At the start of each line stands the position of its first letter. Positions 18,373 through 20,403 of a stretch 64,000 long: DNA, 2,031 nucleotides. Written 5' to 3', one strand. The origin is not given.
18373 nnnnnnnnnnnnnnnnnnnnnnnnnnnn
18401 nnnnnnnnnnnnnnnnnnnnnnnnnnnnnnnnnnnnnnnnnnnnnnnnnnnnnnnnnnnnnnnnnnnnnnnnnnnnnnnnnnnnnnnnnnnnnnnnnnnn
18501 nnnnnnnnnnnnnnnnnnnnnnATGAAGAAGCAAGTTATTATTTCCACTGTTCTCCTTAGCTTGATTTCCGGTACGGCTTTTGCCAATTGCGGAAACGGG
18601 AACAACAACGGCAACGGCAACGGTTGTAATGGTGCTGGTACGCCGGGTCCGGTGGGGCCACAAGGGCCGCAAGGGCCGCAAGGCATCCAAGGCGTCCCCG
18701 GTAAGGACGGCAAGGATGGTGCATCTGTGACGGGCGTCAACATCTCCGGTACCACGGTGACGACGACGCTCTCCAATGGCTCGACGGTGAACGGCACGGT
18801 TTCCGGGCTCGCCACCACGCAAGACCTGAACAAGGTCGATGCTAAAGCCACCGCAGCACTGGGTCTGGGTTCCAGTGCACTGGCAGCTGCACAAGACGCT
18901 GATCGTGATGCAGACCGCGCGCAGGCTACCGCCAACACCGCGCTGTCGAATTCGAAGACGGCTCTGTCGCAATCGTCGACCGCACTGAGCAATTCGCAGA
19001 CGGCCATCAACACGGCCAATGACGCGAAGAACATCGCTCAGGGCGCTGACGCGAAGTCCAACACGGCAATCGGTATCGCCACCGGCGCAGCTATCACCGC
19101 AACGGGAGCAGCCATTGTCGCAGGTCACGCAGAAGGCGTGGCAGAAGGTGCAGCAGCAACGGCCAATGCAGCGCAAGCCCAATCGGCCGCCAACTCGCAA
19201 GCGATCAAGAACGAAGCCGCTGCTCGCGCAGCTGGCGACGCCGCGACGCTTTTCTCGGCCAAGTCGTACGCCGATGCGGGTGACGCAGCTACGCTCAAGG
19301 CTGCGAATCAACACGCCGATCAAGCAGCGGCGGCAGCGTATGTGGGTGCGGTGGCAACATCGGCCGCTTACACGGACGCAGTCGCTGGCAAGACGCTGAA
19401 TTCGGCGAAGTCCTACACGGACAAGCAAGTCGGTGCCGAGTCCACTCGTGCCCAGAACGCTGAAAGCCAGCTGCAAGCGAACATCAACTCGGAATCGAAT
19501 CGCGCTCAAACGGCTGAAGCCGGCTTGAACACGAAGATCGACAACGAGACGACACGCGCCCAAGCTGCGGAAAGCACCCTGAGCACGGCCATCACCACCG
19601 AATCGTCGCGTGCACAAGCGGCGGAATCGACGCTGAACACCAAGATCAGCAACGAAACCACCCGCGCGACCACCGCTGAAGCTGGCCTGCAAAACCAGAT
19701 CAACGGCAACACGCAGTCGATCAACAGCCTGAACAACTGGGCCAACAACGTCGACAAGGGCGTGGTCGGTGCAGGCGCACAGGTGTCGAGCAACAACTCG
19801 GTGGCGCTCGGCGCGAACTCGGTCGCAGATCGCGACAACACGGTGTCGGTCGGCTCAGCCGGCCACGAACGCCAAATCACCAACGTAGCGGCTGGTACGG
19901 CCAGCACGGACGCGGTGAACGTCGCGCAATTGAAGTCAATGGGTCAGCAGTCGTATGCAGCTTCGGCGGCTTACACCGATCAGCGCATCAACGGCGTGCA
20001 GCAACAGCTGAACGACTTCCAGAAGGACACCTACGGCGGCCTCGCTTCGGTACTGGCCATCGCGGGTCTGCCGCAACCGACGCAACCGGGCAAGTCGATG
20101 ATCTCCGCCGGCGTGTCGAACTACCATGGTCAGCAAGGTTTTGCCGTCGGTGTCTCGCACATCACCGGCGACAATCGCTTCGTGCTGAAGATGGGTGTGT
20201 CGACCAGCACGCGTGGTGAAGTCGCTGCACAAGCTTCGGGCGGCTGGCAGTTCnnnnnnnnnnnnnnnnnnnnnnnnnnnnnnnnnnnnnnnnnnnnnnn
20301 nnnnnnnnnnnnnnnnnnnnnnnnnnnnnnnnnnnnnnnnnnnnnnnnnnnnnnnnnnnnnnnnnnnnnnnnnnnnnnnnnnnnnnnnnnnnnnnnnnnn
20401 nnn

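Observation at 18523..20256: Phage-encoded trimeric-autotransporter-like adhesin with collagen triple-helix repeats, placed right after the tail-fibre genes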

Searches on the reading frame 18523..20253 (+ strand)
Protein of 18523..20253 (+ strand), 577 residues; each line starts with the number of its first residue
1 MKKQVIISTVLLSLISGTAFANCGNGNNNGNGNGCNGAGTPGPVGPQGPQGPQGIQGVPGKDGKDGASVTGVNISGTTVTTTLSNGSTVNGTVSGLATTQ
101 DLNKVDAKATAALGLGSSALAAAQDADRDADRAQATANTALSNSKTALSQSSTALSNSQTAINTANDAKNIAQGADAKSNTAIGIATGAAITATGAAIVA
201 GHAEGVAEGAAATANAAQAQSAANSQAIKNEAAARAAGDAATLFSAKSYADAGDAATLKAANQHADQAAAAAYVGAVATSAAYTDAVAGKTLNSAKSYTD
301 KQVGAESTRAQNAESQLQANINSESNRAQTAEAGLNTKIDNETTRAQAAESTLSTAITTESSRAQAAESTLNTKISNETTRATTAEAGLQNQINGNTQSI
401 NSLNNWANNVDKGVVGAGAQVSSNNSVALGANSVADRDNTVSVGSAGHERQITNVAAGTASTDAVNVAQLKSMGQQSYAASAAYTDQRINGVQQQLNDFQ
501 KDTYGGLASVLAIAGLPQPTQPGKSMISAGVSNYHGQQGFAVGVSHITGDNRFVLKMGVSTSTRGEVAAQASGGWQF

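Call 3: search_protein_families(library=pfam, proteins=[window:18523-20253:+], max_evalue=1)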
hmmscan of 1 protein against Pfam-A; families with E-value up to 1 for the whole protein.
window:18523-20253:+ (577 aa): 4 families
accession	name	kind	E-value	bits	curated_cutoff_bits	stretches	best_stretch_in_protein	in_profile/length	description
PF03895.21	YadA_anchor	-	4.6e-16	59.1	22.7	1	517-577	1-60/60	YadA-like membrane anchor domain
PF05662.19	YadA_stalk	-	2.5e-11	44.2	28.4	1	451-489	1-39/43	Coiled stalk of trimeric autotransporter adhesin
PF01391.23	Collagen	-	0.066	13.4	27.2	1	38-67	27-56/60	Collagen triple helix repeat (20 copies)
PF07956.16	DUF1690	-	0.32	11.9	29.7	2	308-351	26-69/139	Protein of Unknown function (DUF1690)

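Call 4: search_protein_families(library=phrogs, proteins=[window:18523-20253:+], max_evalue=0.01)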
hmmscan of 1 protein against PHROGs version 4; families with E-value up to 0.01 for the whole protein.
window:18523-20253:+ (577 aa): 7 families
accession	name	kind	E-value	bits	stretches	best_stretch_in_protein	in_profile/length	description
phrog_13589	-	unknown function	5.3e-13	48.8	1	273-429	121-275/1042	-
phrog_10464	-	unknown function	5.8e-08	33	2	481-575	400-492/492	-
phrog_26246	-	tail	2.7e-07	31.1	1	464-566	216-318/329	tail protein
phrog_17426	-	tail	7.3e-06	26.4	1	216-577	172-492/492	adhesin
phrog_34916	-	tail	2.9e-05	25.1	1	35-95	53-119/124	tail fiber protein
phrog_32123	-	unknown function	0.0013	18.2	1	29-95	274-338/532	-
phrog_6256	-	tail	0.0066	16.5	1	449-480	133-164/686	tail fiber protein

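Call 5: search_solved_structures(query=window:18523-20253:+, max_evalue=0.01, show_alignments=3)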
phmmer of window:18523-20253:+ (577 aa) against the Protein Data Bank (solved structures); distinct sequences matched with E-value up to 0.01: 14.
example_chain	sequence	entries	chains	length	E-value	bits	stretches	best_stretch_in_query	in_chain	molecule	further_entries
2yo0_A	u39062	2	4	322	2.6e-21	79.7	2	362-474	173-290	GENERAL CONTROL PROTEIN GCN4, PUTATIVE INNER MEMBRANE PROTEIN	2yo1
2yo3_A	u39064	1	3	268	5.4e-19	72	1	359-474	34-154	GENERAL CONTROL PROTEIN GCN4, PUTATIVE INNER MEMBRANE PROTEIN, GENERAL CONTROL PROTEIN GCN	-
3emo_C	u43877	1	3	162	4.9e-15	59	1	427-576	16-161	Hia (Adhesin)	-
2gr7_A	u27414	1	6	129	7.6e-14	55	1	472-576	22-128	Adhesin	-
7o23_A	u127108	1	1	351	7.5e-13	51.8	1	404-474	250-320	Autotransporter adhesin BpaC,Autotransporter adhesin BpaC,General control transcription fa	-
4usx_A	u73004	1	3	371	8.5e-13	51.6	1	412-481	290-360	TRIMERIC AUTOTRANSPORTER ADHESIN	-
1p9h_A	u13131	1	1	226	2.7e-12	49.9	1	424-473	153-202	Invasin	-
2gr8_A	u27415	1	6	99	1.1e-11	47.9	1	503-576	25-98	Adhesin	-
3s6l_A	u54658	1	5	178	3.3e-10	43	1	407-477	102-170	Hep_Hag family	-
9gh4_A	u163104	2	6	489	9.1e-06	28.4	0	396-472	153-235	Cell surface protein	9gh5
2xqh_A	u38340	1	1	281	0.0019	20.7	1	414-471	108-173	IMMUNOGLOBULIN-BINDING PROTEIN EIBD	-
9vnj_A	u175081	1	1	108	0.0022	20.5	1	492-569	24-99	Trimeric autotransporter adhesin AtaA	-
2lme_A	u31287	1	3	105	0.0032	20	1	496-572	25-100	Adhesin yadA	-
6qp4_A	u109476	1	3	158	0.0088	18.5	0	438-504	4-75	UspA1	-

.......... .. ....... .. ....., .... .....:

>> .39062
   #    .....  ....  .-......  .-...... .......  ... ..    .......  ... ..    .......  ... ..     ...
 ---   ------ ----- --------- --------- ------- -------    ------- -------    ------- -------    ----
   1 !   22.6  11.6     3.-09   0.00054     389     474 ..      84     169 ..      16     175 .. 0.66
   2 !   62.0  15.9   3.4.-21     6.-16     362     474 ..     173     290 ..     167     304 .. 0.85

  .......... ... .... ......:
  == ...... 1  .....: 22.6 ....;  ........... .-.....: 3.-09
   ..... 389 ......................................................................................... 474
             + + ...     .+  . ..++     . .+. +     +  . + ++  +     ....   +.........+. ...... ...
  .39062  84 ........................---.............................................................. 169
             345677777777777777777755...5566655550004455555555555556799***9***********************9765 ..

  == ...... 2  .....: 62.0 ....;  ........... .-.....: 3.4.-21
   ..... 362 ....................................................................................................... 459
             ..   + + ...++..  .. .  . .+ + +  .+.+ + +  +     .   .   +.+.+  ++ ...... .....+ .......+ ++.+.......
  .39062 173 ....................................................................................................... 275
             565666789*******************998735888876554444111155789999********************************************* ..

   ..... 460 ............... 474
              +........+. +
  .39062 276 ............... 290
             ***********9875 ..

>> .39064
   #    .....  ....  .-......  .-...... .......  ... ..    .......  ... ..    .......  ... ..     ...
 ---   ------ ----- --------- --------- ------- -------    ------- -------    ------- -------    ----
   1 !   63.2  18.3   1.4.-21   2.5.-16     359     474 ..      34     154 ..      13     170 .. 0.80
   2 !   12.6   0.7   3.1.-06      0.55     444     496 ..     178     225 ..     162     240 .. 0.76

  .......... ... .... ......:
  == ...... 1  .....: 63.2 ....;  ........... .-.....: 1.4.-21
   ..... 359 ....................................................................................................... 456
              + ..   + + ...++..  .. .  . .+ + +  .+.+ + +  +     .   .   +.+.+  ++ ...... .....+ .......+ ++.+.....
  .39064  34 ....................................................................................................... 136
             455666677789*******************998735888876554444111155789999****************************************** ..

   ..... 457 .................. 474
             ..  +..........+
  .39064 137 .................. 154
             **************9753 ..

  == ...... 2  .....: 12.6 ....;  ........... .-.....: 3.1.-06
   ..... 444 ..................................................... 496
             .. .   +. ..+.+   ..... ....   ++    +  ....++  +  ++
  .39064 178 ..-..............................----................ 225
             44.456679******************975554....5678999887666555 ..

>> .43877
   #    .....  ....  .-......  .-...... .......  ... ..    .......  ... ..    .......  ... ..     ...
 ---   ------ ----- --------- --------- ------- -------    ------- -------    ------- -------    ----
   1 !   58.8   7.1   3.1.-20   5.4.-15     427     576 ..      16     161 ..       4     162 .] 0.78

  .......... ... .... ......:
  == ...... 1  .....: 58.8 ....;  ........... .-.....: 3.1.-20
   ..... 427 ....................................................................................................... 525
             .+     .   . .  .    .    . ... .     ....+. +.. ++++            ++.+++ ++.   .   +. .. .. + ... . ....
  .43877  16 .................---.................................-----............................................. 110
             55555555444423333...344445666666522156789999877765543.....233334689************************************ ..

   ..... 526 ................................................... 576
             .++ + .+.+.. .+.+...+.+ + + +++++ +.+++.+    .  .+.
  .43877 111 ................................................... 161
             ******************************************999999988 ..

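Call 7: search_dna_similar(query=window:18523-20253:+, collection=phages, mode=protein, max_rows=40)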
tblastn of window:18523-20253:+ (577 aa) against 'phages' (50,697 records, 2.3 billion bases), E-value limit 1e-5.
Records with a match: 16; places in all: 20; records where one place covers at least 80% of the query: 0.
Best place of each record, by identity: 60-80% 1; <60% 15.
By first word of the organism name: Vibrio 8; Burkholderia 2; Acinetobacter 2; Salmonella 1; Bacteriophage 1; uncultured 1; Phage 1.
By host as written in the record: - 5; Vibrio alginolyticus CECT 521 2; Burkholderia glumae 1; Homo sapiens 1; Vibrio alginolyticus NBRC 15630 = ATCC 17749 1; Vibrio sp. 1; Vibrio parahaemolyticus 1; Vibrio parahaemolyticus TY18 1; and 3 more.
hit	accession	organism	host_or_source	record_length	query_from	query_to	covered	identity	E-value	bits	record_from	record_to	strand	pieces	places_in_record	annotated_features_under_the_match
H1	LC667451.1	Burkholderia phage FLC9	Burkholderia glumae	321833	283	577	51%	61.7%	3e-99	336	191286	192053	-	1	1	hypothetical protein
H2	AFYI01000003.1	Salmonella enterica subsp. enterica serovar Infantis str. ...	Homo sapiens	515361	371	577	36%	32.2%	1e-23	112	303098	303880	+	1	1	small, acid-soluble spore protein, SspJ family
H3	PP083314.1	Vibrio phage VB_VaC_SRILMA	Vibrio alginolyticus CECT 521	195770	298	417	21%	48.8%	2e-17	93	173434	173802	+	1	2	tail fiber protein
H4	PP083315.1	Vibrio phage VB_VaC_TDDLMA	Vibrio alginolyticus CECT 521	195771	298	417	21%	48.8%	2e-17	93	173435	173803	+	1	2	tail fiber protein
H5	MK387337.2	Vibrio phage Va1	Vibrio alginolyticus NBRC 15630 = ATCC ...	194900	298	417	21%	48.0%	5e-17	91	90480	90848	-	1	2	hypothetical protein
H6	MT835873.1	Bacteriophage sp.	human fecal samples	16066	301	455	27%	35.3%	3e-12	76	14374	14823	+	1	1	record has no annotation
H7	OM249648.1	Vibrio phage phiKT1024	Vibrio sp.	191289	303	394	16%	53.3%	2e-15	86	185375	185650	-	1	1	hypothetical protein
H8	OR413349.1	Vibrio phage pv27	Vibrio parahaemolyticus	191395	303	394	16%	53.3%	2e-15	86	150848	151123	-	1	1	tail fiber protein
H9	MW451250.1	Vibrio phage phiTY18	Vibrio parahaemolyticus TY18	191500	306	393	15%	53.4%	3e-13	79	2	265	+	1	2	record has no annotation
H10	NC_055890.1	uncultured phage cr56_1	human feces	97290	293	402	19%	42.7%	2e-6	57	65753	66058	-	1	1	tail fiber protein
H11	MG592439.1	Vibrio phage 1.061.O._10N.286.55.C2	Vibrio lentus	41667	294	394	18%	37.6%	2e-6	57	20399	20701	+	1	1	hypothetical protein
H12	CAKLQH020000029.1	Acinetobacter phage MD-2021a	not known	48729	451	577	22%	29.8%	5e-10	69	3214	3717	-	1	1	hemagglutinin/invasin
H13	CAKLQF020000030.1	Acinetobacter phage MD-2021a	not known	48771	451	577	22%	29.8%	5e-10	69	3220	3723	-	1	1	hemagglutinin/invasin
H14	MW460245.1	Burkholderia phage BCSR5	Burkholderia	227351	487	577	16%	41.3%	1e-13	81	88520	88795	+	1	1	hypothetical protein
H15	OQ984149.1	Phage C48C1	-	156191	303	404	18%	36.2%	4e-7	59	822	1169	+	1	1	tail fiber protein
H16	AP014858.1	Vibrio phage RYC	Vibrio coralliilyticus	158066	475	577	18%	33.0%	3e-6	57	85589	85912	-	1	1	hypothetical protein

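Call 8: get_annotated_region(hit=H1, flank=8000)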
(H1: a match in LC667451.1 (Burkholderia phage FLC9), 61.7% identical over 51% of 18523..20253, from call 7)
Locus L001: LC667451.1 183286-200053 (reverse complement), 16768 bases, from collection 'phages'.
description: Burkholderia phage FLC9 DNA, complete genome.
organism: Burkholderia phage FLC9 (NCBI taxid 2906467)
taxonomy: Viruses; Duplodnaviria; Heunggongvirae; Uroviricota; Caudoviricetes
host: Burkholderia glumae; source: -; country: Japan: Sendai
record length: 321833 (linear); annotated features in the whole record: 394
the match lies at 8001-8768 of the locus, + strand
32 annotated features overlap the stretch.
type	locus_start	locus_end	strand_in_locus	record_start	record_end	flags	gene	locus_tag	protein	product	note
CDS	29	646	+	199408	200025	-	-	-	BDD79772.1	hypothetical protein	FLC9_gp253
CDS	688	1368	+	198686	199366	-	-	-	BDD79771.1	hypothetical protein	FLC9_gp252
CDS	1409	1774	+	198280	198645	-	-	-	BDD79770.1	hypothetical protein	FLC9_gp251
CDS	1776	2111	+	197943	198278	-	-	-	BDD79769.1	hypothetical protein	FLC9_gp250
CDS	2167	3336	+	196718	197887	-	-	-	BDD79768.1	hypothetical protein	FLC9_gp249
CDS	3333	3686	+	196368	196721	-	-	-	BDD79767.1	hypothetical protein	FLC9_gp248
CDS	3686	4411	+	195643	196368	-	-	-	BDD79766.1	hypothetical protein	FLC9_gp247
CDS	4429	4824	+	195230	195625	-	-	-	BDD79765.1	hypothetical protein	FLC9_gp246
CDS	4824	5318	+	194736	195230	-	-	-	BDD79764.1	hypothetical protein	FLC9_gp245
CDS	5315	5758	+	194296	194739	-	-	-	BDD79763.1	hypothetical protein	FLC9_gp244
CDS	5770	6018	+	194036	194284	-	-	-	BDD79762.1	hypothetical protein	FLC9_gp243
CDS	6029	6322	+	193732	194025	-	-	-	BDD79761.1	hypothetical protein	FLC9_gp242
CDS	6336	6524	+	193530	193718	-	-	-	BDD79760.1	hypothetical protein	FLC9_gp241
CDS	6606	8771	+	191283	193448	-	-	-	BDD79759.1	hypothetical protein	FLC9_gp240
CDS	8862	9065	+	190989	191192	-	-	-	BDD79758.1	hypothetical protein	FLC9_gp239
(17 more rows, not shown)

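Call 9: get_annotated_region(hit=H14, flank=6000)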
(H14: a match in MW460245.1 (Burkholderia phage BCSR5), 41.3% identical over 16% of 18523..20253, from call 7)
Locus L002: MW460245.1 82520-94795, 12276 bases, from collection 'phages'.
description: Burkholderia phage BCSR5, complete genome.
organism: Burkholderia phage BCSR5 (NCBI taxid 2805747)
taxonomy: Viruses; Duplodnaviria; Heunggongvirae; Uroviricota; Caudoviricetes
host: Burkholderia; source: sewage sample; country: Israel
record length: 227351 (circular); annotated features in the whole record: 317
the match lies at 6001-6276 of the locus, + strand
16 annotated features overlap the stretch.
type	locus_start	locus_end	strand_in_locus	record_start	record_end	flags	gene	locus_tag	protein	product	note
CDS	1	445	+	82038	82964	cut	-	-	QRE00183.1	hypothetical protein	-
CDS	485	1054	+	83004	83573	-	-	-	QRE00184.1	hypothetical protein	-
CDS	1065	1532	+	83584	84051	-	-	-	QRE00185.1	hypothetical protein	-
CDS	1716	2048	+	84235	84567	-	-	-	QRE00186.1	hypothetical protein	-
CDS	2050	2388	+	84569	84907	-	-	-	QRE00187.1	hypothetical protein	-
CDS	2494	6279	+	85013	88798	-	-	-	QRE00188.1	hypothetical protein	-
CDS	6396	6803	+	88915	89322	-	-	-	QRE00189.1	hypothetical protein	-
CDS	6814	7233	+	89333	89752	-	-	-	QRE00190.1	hypothetical protein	-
CDS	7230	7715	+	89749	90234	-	-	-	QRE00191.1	hypothetical protein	-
CDS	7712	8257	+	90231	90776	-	-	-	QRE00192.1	hypothetical protein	-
CDS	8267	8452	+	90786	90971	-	-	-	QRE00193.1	hypothetical protein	-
CDS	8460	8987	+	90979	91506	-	-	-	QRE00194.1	hypothetical protein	-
CDS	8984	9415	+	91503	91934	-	-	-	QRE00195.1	hypothetical protein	-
CDS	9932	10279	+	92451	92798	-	-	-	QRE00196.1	hypothetical protein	-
CDS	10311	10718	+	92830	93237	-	-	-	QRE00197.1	hypothetical protein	-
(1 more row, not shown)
